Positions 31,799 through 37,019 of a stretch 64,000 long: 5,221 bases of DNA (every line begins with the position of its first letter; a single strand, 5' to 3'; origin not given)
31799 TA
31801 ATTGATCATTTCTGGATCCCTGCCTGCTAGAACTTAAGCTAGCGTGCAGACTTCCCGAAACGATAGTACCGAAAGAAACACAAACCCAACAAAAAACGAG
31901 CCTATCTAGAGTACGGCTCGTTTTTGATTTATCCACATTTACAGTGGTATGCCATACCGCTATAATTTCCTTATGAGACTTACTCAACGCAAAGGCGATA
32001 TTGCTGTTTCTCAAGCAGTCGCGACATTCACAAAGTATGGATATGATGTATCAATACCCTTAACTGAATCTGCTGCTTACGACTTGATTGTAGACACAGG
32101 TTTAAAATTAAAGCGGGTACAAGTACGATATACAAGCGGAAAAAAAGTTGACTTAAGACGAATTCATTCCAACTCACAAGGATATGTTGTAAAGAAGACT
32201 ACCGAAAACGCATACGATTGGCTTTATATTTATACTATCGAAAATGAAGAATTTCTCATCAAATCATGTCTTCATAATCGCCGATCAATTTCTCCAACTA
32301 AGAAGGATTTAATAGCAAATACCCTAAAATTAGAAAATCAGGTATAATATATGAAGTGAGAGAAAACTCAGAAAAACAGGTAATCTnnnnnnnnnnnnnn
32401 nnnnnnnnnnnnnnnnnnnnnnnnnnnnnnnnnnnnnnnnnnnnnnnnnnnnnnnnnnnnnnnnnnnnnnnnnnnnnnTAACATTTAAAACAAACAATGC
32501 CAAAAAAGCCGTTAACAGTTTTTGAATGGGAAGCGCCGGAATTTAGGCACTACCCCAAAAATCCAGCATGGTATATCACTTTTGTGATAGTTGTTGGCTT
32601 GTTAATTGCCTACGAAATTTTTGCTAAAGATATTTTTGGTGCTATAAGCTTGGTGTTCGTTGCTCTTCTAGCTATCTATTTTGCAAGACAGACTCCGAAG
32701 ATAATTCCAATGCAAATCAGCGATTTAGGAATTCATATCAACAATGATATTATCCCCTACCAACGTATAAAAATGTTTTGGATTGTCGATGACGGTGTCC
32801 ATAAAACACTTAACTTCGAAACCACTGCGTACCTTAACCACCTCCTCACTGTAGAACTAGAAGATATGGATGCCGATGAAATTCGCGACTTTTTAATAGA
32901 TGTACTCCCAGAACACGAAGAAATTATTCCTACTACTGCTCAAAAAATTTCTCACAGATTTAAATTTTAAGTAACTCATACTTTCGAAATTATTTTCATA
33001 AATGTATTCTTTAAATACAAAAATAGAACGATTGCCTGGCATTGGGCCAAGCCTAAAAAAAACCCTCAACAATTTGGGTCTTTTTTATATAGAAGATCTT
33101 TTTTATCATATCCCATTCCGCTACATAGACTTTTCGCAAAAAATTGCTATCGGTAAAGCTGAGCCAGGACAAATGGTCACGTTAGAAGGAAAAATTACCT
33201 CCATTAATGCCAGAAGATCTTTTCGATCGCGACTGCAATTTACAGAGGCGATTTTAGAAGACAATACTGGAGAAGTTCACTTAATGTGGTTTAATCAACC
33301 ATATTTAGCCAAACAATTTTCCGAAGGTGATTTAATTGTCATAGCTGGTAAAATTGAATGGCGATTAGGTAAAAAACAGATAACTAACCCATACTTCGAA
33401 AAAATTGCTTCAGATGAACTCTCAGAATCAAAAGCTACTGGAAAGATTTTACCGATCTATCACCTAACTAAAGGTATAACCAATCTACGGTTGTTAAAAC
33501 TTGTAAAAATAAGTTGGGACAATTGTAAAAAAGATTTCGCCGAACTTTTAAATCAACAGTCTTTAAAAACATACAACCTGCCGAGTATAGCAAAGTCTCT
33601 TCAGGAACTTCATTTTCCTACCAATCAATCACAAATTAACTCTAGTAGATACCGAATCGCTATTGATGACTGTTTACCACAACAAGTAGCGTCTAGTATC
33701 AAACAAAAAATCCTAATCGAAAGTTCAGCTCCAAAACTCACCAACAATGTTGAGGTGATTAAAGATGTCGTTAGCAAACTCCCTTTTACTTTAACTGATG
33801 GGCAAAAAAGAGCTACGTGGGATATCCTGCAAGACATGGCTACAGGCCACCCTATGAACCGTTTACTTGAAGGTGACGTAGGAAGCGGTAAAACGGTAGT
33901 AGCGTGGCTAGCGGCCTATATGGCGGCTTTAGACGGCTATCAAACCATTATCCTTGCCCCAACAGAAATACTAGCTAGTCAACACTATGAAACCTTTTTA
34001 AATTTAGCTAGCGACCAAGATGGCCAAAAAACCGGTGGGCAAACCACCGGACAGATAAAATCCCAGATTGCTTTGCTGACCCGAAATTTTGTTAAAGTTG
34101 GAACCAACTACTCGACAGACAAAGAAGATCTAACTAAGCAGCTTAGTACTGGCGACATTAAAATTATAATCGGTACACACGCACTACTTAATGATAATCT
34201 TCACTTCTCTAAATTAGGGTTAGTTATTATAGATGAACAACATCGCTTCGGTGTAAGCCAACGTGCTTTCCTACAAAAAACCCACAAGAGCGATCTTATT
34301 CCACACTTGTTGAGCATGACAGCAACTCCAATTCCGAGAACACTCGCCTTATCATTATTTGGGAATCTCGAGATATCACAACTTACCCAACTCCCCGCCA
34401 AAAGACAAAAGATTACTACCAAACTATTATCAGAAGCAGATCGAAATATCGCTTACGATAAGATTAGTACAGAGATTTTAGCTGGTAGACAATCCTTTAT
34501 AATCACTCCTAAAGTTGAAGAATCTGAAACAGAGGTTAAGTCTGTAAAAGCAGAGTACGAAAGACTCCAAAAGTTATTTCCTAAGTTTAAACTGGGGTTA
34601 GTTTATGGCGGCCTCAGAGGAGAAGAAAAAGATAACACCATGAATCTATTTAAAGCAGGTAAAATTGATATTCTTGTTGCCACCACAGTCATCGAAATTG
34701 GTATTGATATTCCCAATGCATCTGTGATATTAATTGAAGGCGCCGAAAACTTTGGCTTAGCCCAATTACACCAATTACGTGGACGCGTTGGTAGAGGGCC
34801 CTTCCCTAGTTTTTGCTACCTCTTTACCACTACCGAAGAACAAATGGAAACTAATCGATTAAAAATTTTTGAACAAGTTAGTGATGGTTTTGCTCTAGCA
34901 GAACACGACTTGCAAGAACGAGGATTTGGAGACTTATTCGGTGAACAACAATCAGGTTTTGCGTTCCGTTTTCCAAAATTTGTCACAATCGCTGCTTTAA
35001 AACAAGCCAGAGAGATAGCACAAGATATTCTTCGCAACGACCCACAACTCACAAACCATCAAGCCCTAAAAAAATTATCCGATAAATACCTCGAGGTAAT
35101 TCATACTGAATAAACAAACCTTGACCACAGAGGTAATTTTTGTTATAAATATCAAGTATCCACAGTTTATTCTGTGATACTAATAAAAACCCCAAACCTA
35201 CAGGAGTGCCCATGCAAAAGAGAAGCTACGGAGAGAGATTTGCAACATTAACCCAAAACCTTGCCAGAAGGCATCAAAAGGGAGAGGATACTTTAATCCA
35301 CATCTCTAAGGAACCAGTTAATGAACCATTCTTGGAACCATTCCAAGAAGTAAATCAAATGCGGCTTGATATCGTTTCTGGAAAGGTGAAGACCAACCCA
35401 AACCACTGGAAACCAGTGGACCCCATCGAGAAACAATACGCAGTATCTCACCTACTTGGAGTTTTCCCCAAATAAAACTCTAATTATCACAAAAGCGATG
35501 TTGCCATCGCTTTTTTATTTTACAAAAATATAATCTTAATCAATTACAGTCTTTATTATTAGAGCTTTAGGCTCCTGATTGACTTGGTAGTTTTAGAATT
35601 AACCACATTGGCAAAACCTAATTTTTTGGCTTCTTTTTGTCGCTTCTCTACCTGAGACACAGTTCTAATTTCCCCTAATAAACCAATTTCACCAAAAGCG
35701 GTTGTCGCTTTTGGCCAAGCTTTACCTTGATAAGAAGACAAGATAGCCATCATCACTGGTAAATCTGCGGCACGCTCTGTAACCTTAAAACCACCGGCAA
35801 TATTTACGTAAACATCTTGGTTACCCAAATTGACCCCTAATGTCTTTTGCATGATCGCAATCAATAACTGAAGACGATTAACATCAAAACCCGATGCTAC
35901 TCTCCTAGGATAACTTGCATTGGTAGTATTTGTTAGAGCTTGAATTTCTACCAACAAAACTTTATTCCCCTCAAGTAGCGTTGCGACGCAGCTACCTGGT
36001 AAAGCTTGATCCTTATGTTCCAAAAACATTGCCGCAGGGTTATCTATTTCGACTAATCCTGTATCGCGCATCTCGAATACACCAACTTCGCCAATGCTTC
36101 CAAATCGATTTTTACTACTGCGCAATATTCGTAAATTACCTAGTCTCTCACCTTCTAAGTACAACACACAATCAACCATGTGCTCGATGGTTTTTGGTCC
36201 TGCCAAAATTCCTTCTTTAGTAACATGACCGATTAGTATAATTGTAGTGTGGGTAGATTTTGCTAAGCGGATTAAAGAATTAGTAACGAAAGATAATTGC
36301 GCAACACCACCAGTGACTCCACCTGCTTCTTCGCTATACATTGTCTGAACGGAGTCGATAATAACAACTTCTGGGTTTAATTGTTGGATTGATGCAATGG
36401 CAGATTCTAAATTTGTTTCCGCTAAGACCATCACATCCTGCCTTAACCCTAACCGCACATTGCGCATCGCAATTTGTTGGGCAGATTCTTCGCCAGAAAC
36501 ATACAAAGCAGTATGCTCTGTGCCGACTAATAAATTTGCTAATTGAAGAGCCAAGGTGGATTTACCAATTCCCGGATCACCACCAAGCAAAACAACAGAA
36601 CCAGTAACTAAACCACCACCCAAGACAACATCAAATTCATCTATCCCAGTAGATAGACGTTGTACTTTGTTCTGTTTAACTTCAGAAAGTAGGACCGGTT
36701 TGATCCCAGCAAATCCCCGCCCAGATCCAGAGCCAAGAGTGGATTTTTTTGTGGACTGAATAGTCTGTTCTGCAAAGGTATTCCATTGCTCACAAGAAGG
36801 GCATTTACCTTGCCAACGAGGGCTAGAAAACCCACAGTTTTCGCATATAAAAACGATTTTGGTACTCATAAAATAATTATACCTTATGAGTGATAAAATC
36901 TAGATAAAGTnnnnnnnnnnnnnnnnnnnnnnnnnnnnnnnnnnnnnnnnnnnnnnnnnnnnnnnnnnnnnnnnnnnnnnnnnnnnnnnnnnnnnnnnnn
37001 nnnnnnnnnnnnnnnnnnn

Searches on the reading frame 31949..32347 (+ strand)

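Call 12: search_protein_families(library=pfam, proteins=[window:31949-32347:+], max_evalue=0.00001)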
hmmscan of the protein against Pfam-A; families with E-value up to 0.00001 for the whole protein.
window:31949-32347:+ (132 aa): 1 family
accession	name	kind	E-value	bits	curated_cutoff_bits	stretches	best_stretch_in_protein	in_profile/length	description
PF11645.14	PDDEXK_5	-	1e-18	68.1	26.1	1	12-103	3-100/138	PD-(D/E)XK endonuclease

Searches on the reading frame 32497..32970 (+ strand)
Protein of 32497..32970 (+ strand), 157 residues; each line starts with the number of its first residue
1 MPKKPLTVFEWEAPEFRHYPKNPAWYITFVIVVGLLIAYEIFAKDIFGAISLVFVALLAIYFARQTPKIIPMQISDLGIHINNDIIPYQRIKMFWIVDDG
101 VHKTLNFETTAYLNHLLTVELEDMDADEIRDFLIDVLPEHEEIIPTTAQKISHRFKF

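Call 12: search_protein_families(library=pfam, proteins=[window:32497-32970:+], max_evalue=0.00001)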
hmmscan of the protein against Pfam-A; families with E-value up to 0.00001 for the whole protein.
window:32497-32970:+ (157 aa): 0 families

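Call 36: search_protein_families(library=pfam, proteins=[window:32497-32970:+], max_evalue=1)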
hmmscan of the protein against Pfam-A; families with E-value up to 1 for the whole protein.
window:32497-32970:+ (157 aa): 3 families
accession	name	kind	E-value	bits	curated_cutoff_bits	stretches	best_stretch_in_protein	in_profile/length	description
PF06173.18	DUF986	-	0.0017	18.8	23.6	1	28-134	46-146/148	Protein of unknown function (DUF986)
PF18923.6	DUF5673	-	0.039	14.4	26.7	1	72-131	3-59/66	Domain of unknown function (DUF5673)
PF10966.13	DUF2768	-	0.43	11.6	23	1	47-66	6-25/58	Protein of unknown function (DUF2768)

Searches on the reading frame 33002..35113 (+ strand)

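Call 7: search_protein_families(library=ncbifam, proteins=[window:33002-35113:+])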
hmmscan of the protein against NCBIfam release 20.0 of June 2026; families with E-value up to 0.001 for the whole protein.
window:33002-35113:+ (703 aa): 35 families (the best 25 are shown)
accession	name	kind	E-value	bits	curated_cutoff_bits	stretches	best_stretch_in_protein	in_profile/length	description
NF008168.0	PRK10917.2-2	equivalog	2.4e-219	730.6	718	1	3-697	108-786/795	ATP-dependent DNA helicase RecG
NF008165.0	PRK10917.1-3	equivalog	3.4e-202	673.6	711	1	3-691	5-676/692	ATP-dependent DNA helicase RecG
TIGR00643.1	recG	equivalog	1.9e-187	624.8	659.4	1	26-661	2-616/629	ATP-dependent DNA helicase RecG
NF008170.0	PRK10917.2-4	equivalog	2e-187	624.8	975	1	3-695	128-814/826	ATP-dependent DNA helicase RecG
NF008164.0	PRK10917.1-2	equivalog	1.6e-162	542.3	785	1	4-687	11-681/704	ATP-dependent DNA helicase RecG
NF008163.0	PRK10917.1-1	equivalog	1.5e-157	525.9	796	1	5-686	8-677/692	ATP-dependent DNA helicase RecG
NF008167.0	PRK10917.2-1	equivalog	6e-155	517.3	995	1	22-697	21-733/744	ATP-dependent DNA helicase RecG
NF008166.0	PRK10917.1-4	equivalog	1.6e-153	512.4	864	1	18-694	23-698/705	ATP-dependent DNA helicase RecG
TIGR00580.2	mfd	equivalog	6.9e-110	368.9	800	1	243-653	413-799/907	transcription-repair coupling factor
NF008169.0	PRK10917.2-3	equivalog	7.2e-96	322.1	555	1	19-662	8-591/610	ATP-dependent DNA helicase RecG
NF007966.0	PRK10689.1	equivalog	5.8e-77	259.4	1329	1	255-653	592-966/1148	transcription-repair coupling factor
NF004066.1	PRK05580.1-3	equivalog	1.2e-11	43.7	813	1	227-332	217-319/788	primosomal protein N'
NF010337.0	PRK13766.1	equivalog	1.6e-11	43.1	610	1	537-578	407-448/781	Hef nuclease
NF004070.0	PRK05580.2-2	equivalog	2.3e-10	39.3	921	0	253-332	186-265/729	primosomal protein N'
TIGR00595.1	priA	equivalog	3.8e-10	38.9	230.35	1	288-420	1-109/509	replication restart helicase PriA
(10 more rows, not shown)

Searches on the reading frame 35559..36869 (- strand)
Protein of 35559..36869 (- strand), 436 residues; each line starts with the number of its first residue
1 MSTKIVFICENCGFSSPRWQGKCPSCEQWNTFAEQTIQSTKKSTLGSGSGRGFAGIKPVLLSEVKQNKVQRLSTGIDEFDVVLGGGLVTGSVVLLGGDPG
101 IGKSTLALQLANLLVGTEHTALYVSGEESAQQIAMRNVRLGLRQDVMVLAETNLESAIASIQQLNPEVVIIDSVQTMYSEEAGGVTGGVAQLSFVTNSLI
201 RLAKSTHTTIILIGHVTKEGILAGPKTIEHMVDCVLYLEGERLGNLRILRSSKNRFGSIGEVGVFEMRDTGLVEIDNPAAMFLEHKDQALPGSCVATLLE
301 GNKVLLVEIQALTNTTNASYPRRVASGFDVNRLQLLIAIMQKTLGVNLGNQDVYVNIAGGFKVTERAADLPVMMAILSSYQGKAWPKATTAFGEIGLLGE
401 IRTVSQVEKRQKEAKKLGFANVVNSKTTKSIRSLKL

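Call 10: search_protein_families(library=pfam, proteins=[window:35559-36869:-], max_evalue=0.00001)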
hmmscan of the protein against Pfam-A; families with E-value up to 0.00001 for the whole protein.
window:35559-36869:- (436 aa): 8 families
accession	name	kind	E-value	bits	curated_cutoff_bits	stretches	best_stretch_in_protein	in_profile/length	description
PF06745.19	ATPase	-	1e-16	61.5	26.6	1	73-141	2-71/231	KaiC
PF13481.12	AAA_25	-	2e-12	47.6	27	1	66-220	9-194/195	AAA domain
PF18073.7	Zn_ribbon_LapB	-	1.3e-11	44.4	25.7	1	7-34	1-28/28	Rubredoxin metal binding domain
PF03796.21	DnaB_C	-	1.9e-10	41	27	1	72-153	2-83/255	DnaB-like helicase C terminal domain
PF13541.12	ChlI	-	9.2e-08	32.5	27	1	343-425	35-118/121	Subunit ChlI of Mg-chelatase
PF13479.12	AAA_24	-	7.8e-06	26.3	27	0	92-179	4-78/195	AAA domain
PF13401.12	AAA_22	-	8.2e-06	26.6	27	0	91-215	6-123/130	AAA domain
PF00004.35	AAA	-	9e-06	26.6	21.2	0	93-213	1-105/131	ATPase family associated with various cellular activities (AAA)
